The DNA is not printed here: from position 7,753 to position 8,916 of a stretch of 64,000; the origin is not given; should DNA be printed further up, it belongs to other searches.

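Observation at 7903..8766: DksA fused to a 136-aa Lys/Ala/Ser-rich N-terminal tail, directly upstream of the dotM/dotL genes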

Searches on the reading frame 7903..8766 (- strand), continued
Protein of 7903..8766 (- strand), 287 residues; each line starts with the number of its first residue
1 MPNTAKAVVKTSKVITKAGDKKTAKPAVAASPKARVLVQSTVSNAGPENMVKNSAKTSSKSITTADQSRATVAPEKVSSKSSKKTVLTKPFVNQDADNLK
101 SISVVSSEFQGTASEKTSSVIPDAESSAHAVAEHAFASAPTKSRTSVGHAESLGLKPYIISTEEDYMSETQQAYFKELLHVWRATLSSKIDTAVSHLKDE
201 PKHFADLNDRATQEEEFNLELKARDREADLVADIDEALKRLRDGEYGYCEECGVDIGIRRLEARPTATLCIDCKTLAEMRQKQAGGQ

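Call 38: search_solved_structures(query=window:7906-8766:-, show_alignments=1)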
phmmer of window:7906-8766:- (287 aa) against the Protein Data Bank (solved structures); distinct sequences matched with E-value up to 0.001: 5.
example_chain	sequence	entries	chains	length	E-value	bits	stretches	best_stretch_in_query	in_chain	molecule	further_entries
1tjl_A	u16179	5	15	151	1.5e-46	162.3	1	147-286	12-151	DnaK suppressor protein | RNA polymerase-binding transcription factor DksA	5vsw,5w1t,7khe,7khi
4ijj_A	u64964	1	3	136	5.2e-23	85.2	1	162-283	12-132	Putative C4-type zinc finger protein, DksA/TraR family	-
6ptg_A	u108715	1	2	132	1.7e-06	31.1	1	169-273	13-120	DnaK Suppressor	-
2kq9_A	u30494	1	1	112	0.00019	24.4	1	199-274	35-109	DnaK suppressor protein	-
3h3p_S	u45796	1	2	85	0.00029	23.8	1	167-242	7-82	4E10_S0_1TJLC_004_N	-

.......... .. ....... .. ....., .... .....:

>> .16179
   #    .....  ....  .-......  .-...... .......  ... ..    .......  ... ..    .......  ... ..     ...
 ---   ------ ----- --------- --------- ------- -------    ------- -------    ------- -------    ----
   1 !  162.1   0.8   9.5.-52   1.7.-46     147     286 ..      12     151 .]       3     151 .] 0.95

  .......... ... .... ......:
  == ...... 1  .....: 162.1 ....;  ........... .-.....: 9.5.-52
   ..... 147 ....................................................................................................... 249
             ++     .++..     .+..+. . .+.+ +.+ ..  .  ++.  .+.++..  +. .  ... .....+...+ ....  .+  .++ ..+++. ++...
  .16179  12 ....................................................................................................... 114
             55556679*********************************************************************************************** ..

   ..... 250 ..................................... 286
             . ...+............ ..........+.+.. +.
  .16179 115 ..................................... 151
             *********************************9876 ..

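Call 40: fold_search(model_id=the predicted structure, library=pdb)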
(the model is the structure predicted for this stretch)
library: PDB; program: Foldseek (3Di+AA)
matches with E <= 10: 215; with E <= 0.001: 5
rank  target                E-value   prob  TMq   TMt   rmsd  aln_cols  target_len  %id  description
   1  1tjl_A                1.2e-11  1.00  0.46  0.89   2.7       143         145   52  Crystal structure of transcription factor DksA from E. coli (released 2004-09-07)
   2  5vsw_M                1.5e-11  1.00  0.44  0.87   1.5       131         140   56  X-ray crystal structure of Escherichia coli RNA polymerase and DksA/ppGpp complex (released 2017-06-14)
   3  7khi_M                1.7e-10  1.00  0.43  0.84   1.8       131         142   56  Escherichia coli RNA polymerase and rrnBP1 promoter complex with DksA/ppGpp (released 2020-10-28)
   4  4ijj_A                5.5e-08  1.00  0.39  0.83   3.5       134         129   40  Structure of transcription factor DksA2 from Pseudomonas aeruginosa (released 2013-02-27)
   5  4ijj_B                1.4e-07  1.00  0.39  0.82   2.7       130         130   40  Structure of transcription factor DksA2 from Pseudomonas aeruginosa (released 2013-02-27)
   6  6ptg_B                1.5e-03  1.00  0.24  0.71   6.4       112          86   23  Structure of RNA polymerase binding protein and transcriptional regulator Dks from Chlamydia trachomatis L2 (LGV434) (released 2019-07-24)
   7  6ptg_A                3.8e-03  1.00  0.22  0.67   8.3       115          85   21  Structure of RNA polymerase binding protein and transcriptional regulator Dks from Chlamydia trachomatis L2 (LGV434) (released 2019-07-24)
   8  2kq9_MODEL_1_A        6.3e-02  0.99  0.25  0.57  10.9       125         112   23  Solution structure of DnaK suppressor protein from Agrobacterium tumefaciens C58. Northeast Structural Genomic (released 2009-11-17)
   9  7qen_B                1.3e+00  0.57  0.23  0.16  10.9       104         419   12  S.c. Condensin core in DNA- and ATP-bound state (released 2022-06-15)
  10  7cbv_A                1.7e+00  0.28  0.19  0.30  12.0       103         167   19  Crystal structure of the transcriptional regulator PadR from Bacillus subtilis (space group H32) (released 2021-04-21)
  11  4abm_A                2.0e+00  0.63  0.20  0.63   4.0        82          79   22  Crystal Structure of CHMP4B hairpin (released 2012-05-09)
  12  5y8t_A                2.2e+00  0.21  0.18  0.28  12.1        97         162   16  Crystal structure of Bacillus subtilis PadR in complex with p-coumaric acid (released 2017-11-29)
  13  5y8t_C                2.2e+00  0.21  0.17  0.27  12.1        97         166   16  Crystal structure of Bacillus subtilis PadR in complex with p-coumaric acid (released 2017-11-29)
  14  7xw8                  2.4e+00  0.41  0.20  0.10   4.0        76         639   12  Crystal structure of Lysine Specific Demethylase 1 (LSD1) with TAK-418 distomer, FAD-adduct (released 2022-10-12)
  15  3na7                  2.4e+00  0.33  0.22  0.26  17.8       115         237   13  2.2 Angstrom Structure of the HP0958 Protein from Helicobacter pylori CCUG 17874 (released 2010-09-22)
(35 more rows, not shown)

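Call 46: search_protein_families(library=pfam, alignment_id=A2, max_evalue=0.01)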
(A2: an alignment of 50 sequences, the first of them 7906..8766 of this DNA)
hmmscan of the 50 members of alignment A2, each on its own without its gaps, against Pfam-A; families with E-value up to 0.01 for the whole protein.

A. member 1, window:7906-8766:- (287 aa): 3 families
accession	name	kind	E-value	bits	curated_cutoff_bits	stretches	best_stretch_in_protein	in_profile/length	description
PF21157.2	DksA_N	-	6.4e-23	81.2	27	1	171-241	1-71/71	DnaK suppressor protein DksA, N-terminal domain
PF01258.23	zf-dskA_traR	-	1.9e-11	44.2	24.9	1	244-277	1-34/36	Prokaryotic dksA/traR C4-type zinc finger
PF23954.1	DUF7283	-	0.00035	21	27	1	102-182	13-92/142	Family of unknown function (DUF7283)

B. families by the number of members that match (of 50 scanned): 6 families
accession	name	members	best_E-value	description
PF21157.2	DksA_N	50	1.7e-36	DnaK suppressor protein DksA, N-terminal domain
PF01258.23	zf-dskA_traR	50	8.2e-13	Prokaryotic dksA/traR C4-type zinc finger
PF07382.16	HC2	6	2e-19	Histone H1-like nucleoprotein HC2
PF23954.1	DUF7283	1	0.00035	Family of unknown function (DUF7283)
PF02095.21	Extensin_1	1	0.004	Extensin-like protein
PF20180.4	UQCC2_CBP6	1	0.0098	Complex III assembly factor UQCC2/CBP6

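Call 52: find_encoding_contigs(protein=P0020, flank=5000, max_places=1)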
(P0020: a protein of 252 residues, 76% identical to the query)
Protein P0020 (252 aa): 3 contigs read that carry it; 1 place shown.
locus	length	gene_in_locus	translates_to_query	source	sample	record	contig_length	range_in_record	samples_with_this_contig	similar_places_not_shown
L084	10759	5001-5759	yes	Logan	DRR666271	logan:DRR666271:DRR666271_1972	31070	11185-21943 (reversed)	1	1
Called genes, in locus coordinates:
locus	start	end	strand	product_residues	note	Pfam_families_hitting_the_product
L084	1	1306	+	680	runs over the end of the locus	-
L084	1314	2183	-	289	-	PF00892:EamA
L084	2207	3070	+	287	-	PF17827:PrmC_N, PF03602:Cons_hypoth95 (weak), PF05175:MTS, PF06325:PrmA, PF13489:Methyltransf_23, PF13847:Methyltransf_31, PF08242:Methyltransf_12, PF13649:Methyltransf_25, +4 more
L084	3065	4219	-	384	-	-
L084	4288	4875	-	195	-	PF13505:OMP_b-brl, PF01389:OmpA_membrane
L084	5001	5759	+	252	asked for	PF21157:DksA_N, PF01258:zf-dskA_traR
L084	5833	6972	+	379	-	PF23127:DotM_C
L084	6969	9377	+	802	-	PF12696:TraG-D_C (weak)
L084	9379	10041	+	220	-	PF13441:Gly-zipper_YMGG, PF00691:OmpA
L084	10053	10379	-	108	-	-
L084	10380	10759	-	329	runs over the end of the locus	PF16881:LIAS_N, PF04055:Radical_SAM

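Call 53: find_encoding_contigs(protein=P0008, flank=5000, max_places=1)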
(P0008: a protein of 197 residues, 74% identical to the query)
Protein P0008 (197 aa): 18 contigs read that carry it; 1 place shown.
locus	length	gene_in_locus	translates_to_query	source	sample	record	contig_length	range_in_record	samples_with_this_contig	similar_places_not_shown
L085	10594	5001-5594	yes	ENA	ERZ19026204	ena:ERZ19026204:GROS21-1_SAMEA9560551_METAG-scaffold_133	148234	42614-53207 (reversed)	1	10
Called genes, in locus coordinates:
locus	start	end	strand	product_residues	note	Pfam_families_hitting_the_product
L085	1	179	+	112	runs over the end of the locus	PF02452:PemK_toxin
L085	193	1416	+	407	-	PF05201:GlutR_N, PF01488:Shikimate_DH, PF00745:GlutR_dimer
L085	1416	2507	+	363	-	PF03462:PCRF, PF00472:RF-1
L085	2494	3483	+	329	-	PF17827:PrmC_N, PF05175:MTS, PF06325:PrmA (weak), PF13847:Methyltransf_31, PF02390:Methyltransf_4 (weak), PF08241:Methyltransf_11 (weak), PF08242:Methyltransf_12 (weak), PF13649:Methyltransf_25, +1 more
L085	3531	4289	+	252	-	PF00194:Carb_anhydrase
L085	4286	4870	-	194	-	PF13505:OMP_b-brl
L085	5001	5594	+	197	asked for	PF21157:DksA_N, PF01258:zf-dskA_traR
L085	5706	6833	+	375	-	PF23127:DotM_C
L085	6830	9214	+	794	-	PF12696:TraG-D_C (weak)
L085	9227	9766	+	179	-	PF00691:OmpA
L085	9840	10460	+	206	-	PF11393:T4BSS_DotI_IcmL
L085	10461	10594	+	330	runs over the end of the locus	PF12293:T4BSS_DotH_IcmK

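Call 54: find_encoding_contigs(protein=P0011, flank=5000, max_places=1)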
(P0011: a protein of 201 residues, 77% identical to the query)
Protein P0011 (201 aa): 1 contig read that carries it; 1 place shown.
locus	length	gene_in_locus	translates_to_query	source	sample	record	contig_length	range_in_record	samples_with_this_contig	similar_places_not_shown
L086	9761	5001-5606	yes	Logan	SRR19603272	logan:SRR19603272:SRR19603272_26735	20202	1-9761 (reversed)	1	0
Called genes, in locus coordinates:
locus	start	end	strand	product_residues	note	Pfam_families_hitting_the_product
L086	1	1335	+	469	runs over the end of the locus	PF00483:NTP_transferase, PF22640:ManC_GMP_beta-helix, PF01050:MannoseP_isomer, PF07883:Cupin_2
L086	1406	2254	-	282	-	PF03567:Sulfotransfer_2 (weak)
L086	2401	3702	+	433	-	PF13439:Glyco_transf_4 (weak), PF00534:Glycos_transf_1, PF20706:GT4-conflict, PF13692:Glyco_trans_1_4, PF13524:Glyco_trans_1_2 (weak)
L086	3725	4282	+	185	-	-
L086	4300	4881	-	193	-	PF13505:OMP_b-brl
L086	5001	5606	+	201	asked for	PF21157:DksA_N, PF01258:zf-dskA_traR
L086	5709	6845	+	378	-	PF23127:DotM_C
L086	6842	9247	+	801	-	PF12696:TraG-D_C (weak)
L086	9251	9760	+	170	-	?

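Call 55: find_encoding_contigs(protein=P0024, flank=5000, max_places=1)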
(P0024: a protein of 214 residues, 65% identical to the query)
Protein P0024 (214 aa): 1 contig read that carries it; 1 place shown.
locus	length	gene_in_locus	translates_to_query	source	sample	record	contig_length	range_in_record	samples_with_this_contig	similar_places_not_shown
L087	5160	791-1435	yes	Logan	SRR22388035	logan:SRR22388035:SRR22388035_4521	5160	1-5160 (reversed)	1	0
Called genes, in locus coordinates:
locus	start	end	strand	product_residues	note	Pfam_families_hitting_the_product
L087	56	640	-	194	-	PF13505:OMP_b-brl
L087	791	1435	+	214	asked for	PF21157:DksA_N, PF01258:zf-dskA_traR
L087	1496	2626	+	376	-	PF23127:DotM_C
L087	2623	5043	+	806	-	PF12696:TraG-D_C (weak)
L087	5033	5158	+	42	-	?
